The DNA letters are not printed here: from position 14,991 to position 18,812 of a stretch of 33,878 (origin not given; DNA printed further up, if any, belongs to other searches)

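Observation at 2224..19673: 17.5-kb single-strand island: wHTH regulator, eight prepilin-like genes and giant Cys-rich surface proteins, with no recognisable assembly machinery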

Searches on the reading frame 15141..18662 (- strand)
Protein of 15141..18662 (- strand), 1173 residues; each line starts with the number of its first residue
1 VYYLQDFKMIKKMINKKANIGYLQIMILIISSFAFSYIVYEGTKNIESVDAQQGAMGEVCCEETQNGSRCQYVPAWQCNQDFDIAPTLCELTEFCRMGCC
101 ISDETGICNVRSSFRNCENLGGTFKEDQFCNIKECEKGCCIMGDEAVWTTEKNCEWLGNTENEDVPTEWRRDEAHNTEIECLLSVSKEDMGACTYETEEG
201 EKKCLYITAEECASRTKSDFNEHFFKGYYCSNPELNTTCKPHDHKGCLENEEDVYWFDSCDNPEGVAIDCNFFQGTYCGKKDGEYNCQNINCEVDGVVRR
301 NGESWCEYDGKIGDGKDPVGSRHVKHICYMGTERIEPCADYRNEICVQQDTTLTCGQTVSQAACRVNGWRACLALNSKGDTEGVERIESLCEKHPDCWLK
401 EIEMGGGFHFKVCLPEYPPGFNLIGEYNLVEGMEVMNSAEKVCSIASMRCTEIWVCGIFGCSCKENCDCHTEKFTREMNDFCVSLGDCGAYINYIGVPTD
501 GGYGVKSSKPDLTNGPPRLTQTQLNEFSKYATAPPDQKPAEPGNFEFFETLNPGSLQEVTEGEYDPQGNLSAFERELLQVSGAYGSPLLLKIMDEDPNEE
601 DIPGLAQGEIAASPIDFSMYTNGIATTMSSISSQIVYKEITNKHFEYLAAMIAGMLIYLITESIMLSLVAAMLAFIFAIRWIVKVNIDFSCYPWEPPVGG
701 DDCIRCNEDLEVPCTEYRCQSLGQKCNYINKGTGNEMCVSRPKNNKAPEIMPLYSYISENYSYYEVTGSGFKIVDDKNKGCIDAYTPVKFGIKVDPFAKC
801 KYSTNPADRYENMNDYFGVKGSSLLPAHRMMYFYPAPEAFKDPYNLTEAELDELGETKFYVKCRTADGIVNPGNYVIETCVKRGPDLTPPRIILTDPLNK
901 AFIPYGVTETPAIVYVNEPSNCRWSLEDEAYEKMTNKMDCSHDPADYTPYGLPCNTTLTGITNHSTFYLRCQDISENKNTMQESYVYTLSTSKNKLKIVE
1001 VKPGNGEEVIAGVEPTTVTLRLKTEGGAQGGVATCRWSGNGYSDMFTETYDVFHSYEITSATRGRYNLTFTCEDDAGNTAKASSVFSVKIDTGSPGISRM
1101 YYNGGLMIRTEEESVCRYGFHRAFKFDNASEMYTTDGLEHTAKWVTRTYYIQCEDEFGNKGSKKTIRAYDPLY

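Call 5: search_protein_families(library=pfam, max_evalue=0.01, proteins=[window:15141-18662:-])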
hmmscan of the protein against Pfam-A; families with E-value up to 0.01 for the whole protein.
window:15141-18662:- (1173 aa): 1 family
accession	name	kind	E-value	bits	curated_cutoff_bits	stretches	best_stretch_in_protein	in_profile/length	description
PF19077.6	Big_13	-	0.00023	22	27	1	1059-1092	70-102/102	Bacterial Ig-like domain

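Call 9: search_protein_families(library=phrogs, max_evalue=0.01, proteins=[window:15141-18662:-])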
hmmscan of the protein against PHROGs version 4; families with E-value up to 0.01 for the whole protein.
window:15141-18662:- (1173 aa): 0 families

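Call 10: find_homologous_proteins(query=window:15141-18662:-, max_evalue=0.001)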
Query window:15141-18662:- (1173 aa): 811 proteins with E <= 0.001 among 1964 candidates; the best 120 are listed.
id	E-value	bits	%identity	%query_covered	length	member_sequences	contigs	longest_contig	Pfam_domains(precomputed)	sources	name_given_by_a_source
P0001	0.0e+0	1433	53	100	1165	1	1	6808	-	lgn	-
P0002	0.0e+0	1429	53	99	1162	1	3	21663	-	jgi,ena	-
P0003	0.0e+0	1389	52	99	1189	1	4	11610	-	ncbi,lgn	-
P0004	0.0e+0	1374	52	99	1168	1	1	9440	-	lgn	-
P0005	0.0e+0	1365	50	99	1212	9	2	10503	-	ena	-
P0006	0.0e+0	1361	52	99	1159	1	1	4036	-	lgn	-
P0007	0.0e+0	1356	52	99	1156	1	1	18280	-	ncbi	-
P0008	0.0e+0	1355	52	99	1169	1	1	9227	-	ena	-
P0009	0.0e+0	1351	51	98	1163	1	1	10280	-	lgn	-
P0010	0.0e+0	1349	52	99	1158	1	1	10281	-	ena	-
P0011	0.0e+0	1349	51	99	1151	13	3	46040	-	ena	-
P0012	0.0e+0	1343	51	99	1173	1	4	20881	-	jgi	-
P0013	0.0e+0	1330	51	99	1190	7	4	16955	-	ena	-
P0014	0.0e+0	1328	51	98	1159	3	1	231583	-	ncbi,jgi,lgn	ncbi:MAG: hypothetical protein WC867_02550 [Candidatus Pacearchaeota archaeon]|jgi:hypothetical prot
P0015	0.0e+0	1321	50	99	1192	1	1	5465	-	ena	-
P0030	0.0e+0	1263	48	99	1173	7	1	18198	-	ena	-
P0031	0.0e+0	1262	49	98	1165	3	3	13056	-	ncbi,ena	-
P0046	0.0e+0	1197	46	99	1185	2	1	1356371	-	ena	-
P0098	1.2e-269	916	40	99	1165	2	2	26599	-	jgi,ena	-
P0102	5.2e-265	900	40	99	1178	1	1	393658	-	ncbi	-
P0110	2.2e-256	872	38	99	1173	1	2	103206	-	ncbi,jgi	-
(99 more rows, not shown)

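Call 12: find_encoding_contigs(protein=P0014, flank=10000, max_places=2)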
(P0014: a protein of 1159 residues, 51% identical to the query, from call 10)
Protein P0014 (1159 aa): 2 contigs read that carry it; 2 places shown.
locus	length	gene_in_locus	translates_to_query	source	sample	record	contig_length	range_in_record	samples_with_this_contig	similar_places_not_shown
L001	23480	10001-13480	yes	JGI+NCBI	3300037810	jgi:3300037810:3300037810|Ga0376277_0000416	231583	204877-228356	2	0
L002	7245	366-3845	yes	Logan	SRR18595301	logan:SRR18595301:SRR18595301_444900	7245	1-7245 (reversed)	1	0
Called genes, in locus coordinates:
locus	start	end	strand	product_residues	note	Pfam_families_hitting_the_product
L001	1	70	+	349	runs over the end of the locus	PF13191:AAA_16 (faint), PF22703:Cdc6_lid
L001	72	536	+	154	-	PF01870:Hjc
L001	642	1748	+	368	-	-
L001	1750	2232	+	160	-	PF27325:MJ0538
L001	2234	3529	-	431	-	-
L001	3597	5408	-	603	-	-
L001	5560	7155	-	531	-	PF01896:DNA_primase_S (faint), PF04104:DNA_primase_lrg (weak)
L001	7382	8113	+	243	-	PF00705:PCNA_N, PF02747:PCNA_C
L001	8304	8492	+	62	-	PF04703:FaeA (weak)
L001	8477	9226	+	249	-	-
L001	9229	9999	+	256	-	-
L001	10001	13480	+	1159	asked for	-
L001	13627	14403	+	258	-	-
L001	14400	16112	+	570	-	-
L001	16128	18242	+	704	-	-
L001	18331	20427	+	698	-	-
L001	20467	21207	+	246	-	-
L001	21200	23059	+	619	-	PF00085:Thioredoxin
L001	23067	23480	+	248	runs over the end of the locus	-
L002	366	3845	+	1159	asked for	-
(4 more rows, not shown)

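Call 13: find_encoding_contigs(protein=P0046, flank=10000, max_places=2)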
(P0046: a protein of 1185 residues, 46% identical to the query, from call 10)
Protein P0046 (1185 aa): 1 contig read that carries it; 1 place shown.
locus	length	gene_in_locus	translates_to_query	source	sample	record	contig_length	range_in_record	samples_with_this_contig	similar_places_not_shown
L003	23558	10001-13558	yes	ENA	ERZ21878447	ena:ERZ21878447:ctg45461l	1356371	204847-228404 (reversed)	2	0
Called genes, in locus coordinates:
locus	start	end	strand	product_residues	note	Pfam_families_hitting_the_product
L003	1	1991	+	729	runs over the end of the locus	PF19077:Big_13 (faint)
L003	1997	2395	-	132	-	-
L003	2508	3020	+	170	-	PF27325:MJ0538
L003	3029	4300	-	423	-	-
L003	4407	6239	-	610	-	-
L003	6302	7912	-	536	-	-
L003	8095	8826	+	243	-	PF00705:PCNA_N, PF02144:Rad1 (faint), PF02747:PCNA_C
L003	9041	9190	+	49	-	PF01402:RHH_1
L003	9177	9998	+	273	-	-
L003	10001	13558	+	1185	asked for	-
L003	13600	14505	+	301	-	-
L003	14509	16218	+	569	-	-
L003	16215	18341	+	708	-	PF19077:Big_13 (faint)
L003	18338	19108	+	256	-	-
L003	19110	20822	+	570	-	-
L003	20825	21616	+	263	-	-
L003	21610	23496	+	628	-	-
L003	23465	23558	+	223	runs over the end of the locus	-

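Call 41: search_protein_families(library=pfam, max_evalue=0.01, proteins=[L003:21610-23496:+, L001:21200-23059:+, L001:8477-9226:+])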
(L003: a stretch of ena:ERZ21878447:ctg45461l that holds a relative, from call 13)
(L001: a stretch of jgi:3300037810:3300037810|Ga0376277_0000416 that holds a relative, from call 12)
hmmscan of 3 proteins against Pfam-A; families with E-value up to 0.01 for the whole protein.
L003:21610-23496:+ (628 aa): 0 families

L001:21200-23059:+ (619 aa): 1 family
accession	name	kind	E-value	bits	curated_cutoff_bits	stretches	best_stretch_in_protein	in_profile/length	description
PF00085.26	Thioredoxin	-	2e-09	37.8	23.5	1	542-597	15-70/103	Thioredoxin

L001:8477-9226:+ (249 aa): 0 families

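Call 43: search_solved_structures(query=A1, max_evalue=0.1)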
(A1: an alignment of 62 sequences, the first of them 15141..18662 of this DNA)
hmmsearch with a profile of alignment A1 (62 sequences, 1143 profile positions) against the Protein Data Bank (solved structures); distinct sequences matched with E-value up to 0.1: 0.

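Call 49: predict_structure(alignment_id=A1)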
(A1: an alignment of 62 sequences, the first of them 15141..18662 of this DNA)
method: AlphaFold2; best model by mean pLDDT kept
length: 1173 residues; sequences in the alignment: 62
mean_pLDDT: 80.1   pTM: 0.59
mean pLDDT of the five models: 80.1, 79.0, 77.5, 77.3, 75.8
residues with pLDDT >= 90: 365; 70-90: 572; 50-70: 134; < 50: 102
segments of 3 or more residues with pLDDT < 50: 1-10, 44-56, 549-571, 573-583, 585-611, 643-650, 653-657
pLDDT, mean of each block of 10 residues (from residue 1): 44 59 79 71 45 55 88 88 84 87 87 87 86 84 80 80 70 73 62 73 75 60 74 79 82 84 82 78 82 85 90 94 90 87 90 80 86 79 80 91 90 93 68 68 91 82 89 96 95 96 89 84 94 92 59 33 42 47 45 39 34 54 71 73 48 50 62 66 87 94 90 90 94 87 92 92 94 92 87 94 91 88 90 82 75 87 95 93 79 85 83 88 94 92 70 87 90 87 90 90 89 84 91 87 77 88 88 88 89 81 88 90 84 89 89 87 82 56
secondary structure, 60 per line:
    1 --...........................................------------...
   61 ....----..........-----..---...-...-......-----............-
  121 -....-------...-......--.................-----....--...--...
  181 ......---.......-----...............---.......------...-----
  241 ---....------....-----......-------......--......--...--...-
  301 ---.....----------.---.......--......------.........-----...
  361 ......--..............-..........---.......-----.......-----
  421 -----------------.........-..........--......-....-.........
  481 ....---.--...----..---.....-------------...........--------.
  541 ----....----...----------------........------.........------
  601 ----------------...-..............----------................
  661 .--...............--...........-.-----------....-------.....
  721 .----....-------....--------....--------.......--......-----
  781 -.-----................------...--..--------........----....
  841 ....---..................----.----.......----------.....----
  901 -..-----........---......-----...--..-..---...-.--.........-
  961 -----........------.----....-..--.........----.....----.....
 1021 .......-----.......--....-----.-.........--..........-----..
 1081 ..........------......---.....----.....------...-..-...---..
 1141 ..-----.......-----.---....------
elements in order (helices of 4 or more, strands of 3 or more residues): H3-45 E58-64 E69-74 E97-102 E108-113 H114-119 E122-125 E137-142 E145-150 H151-161 E167-170 H178-186 E190-196 E202-208 H209-216 H220-223 E224-226 E244-247 E254-257 E263-268 E276-281 E284-289 E292-294 E297-299 E304-308 E323-329 E332-337 E344-352 E358-366 H369-382 H384-393 E397-403 E409-415 H438-446 E448-457 E460-465 H467-470 H472-484 E491-493 E503-507 H521-531 H545-548 H572-579 H586-594 H621-634 H645-661 H664-678 E681-691 H705-708 H716-721 E726-729 E737-740 E749-752 E761-767 E770-775 E788-803 E825-832 H837-844 H848-855 E856-865 E875-881 E892-896 E909-916 E920-925 E951-959 E966-973 E985-988 E994-1002 E1007-1011 E1016-1027 E1033-1039 E1042-1045 E1053-1061 E1064-1073 E1079-1090 E1097-1102 E1106-1110 E1115-1119 E1133-1135 E1139-1142 E1148-1154 E1164-1167

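Call 51: fold_search(model_id=the predicted structure, library=pdb)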
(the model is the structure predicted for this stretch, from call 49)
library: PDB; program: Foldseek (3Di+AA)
matches with E <= 10: 1852; with E <= 0.001: 468
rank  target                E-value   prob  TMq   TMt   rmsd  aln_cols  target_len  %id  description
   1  4yfd_A                1.7e-11  1.00  0.15  0.30  22.4       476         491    9  Crystal structure PTP delta Ig1-Fn2 in complex with IL-1RAcP (released 2015-05-06)
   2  4yfg_A                4.8e-11  1.00  0.16  0.29  15.7       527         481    9  Crystal structure of PTP delta meA3/meB minus variant Ig1-Fn1 (released 2015-05-06)
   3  6tpw                  7.7e-10  1.00  0.10  0.24  21.6       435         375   10  Crystal structures of FNIII domain one through four of the human leucocyte common antigen-related protein ( LAR) (released 2020-05-13)
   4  4pbx                  1.8e-09  1.00  0.12  0.21  13.6       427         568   11  Crystal structure of the six N-terminal domains of human receptor protein tyrosine phosphatase sigma (released 2014-11-12)
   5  9flw_A                3.6e-09  1.00  0.13  0.24  35.6       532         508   10  CryoEM structure of the fragment-6 (3571-4078) in the grappling hook protein A (GhpA) in the bacterium Aureispira sp.  (released 2024-10-16)
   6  5xwt_C                6.9e-09  1.00  0.13  0.31  18.4       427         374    8  Crystal structure of PTPdelta Ig1-Fn1 in complex with SALM5 LRR-Ig (released 2018-06-06)
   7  9ijj_E                9.9e-09  1.00  0.11  0.22  25.2       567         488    8  In situ structure of the central apparatus in mouse sperm axoneme. (released 2025-06-04)
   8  4oia_B                1.7e-08  1.00  0.13  0.32  19.7       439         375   10  Crystal Structure of ICAM-5 D1-D4 ectodomain fragment, Space Group P4322 (released 2014-07-16)
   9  7som_D                1.9e-08  1.00  0.11  0.09  20.4       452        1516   11  Ciliary C2 central pair apparatus isolated from Chlamydomonas reinhardtii (released 2022-04-13)
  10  8cem_F                3.1e-08  1.00  0.12  0.18  24.0       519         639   10  Structure of bovine native C3, re-refinement (released 2023-04-05)
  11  7n6g_4C               3.6e-08  1.00  0.13  0.20  22.3       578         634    9  C1 of central pair (released 2022-05-18)
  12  1l3w                  3.7e-08  1.00  0.13  0.22  23.3       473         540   11  C-cadherin Ectodomain (released 2002-04-26)
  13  5xeq_B                3.9e-08  1.00  0.12  0.30  12.4       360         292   13  Crystal Structure of human MDGA1 and human neuroligin-2 complex (released 2017-07-12)
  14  6xi1_AAA              4.2e-08  1.00  0.11  0.22  28.3       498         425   10  Crystal structure of tetra-tandem repeat in extending RTX adhesin from Aeromonas hydrophila (released 2020-10-14)
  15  4oi9_A                4.6e-08  1.00  0.14  0.34  19.2       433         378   11  Crystal Structure of ICAM-5 D1-D4 ectodomain fragment, Space Group P21 (released 2014-07-16)
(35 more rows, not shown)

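Call 69: fold_search(model_id=the predicted structure, library=viral)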
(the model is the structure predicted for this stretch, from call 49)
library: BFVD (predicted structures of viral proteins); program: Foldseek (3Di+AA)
matches with E <= 10: 1212; with E <= 0.001: 333
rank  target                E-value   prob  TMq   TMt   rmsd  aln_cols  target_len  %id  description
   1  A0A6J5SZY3            1.4e-10  1.00  0.10  0.09  26.9       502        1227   12  Ig [uncultured Caudovirales phage]
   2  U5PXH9                2.2e-10  1.00  0.08  0.08  22.1       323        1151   12  Tail fiber protein [Clavibacter phage CN1A]
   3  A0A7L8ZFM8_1          3.8e-10  1.00  0.09  0.10  24.6       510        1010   12  (no name in the UniProt tables at hand)
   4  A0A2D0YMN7            4.0e-10  1.00  0.10  0.19  26.8       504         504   10  Ig-like domain-containing protein [Vibrio phage JSF9]
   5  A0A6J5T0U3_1          5.5e-10  1.00  0.10  0.13  21.4       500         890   13  Ig [uncultured Caudovirales phage]
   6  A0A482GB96            1.3e-09  1.00  0.15  0.20  14.7       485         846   14  (no name in the UniProt tables at hand)
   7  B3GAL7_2              2.4e-09  1.00  0.11  0.12  19.5       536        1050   11  AMDV3_1 [uncultured virus]
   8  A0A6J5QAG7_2          2.7e-09  1.00  0.11  0.14  23.9       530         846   12  Tip attachment protein J [uncultured Caudovirales phage]
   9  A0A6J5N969            3.6e-09  1.00  0.13  0.12  26.2       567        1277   11  Glycine-rich domain-containing protein [uncultured Caudovirales phage]
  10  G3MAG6                4.7e-09  1.00  0.13  0.13  32.9       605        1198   10  Gp425 [Bacillus phage G]
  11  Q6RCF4                6.4e-09  1.00  0.12  0.18  28.2       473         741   10  Ig-like domain-containing protein [Vibrio phage VP2]
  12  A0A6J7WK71            6.7e-09  1.00  0.09  0.10  29.0       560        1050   10  Uncharacterized protein [uncultured Caudovirales phage]
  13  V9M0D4                7.8e-09  1.00  0.11  0.12  39.0       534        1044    9  Big-1 domain-containing protein [Vibrio phage VP4B]
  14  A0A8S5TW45            9.1e-09  1.00  0.14  0.24  20.1       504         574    9  Baseplate wedge protein [Siphoviridae sp. ctCNm48]
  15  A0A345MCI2            9.1e-09  1.00  0.12  0.14  28.3       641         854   10  Minor tail protein [Gordonia phage Teatealatte]
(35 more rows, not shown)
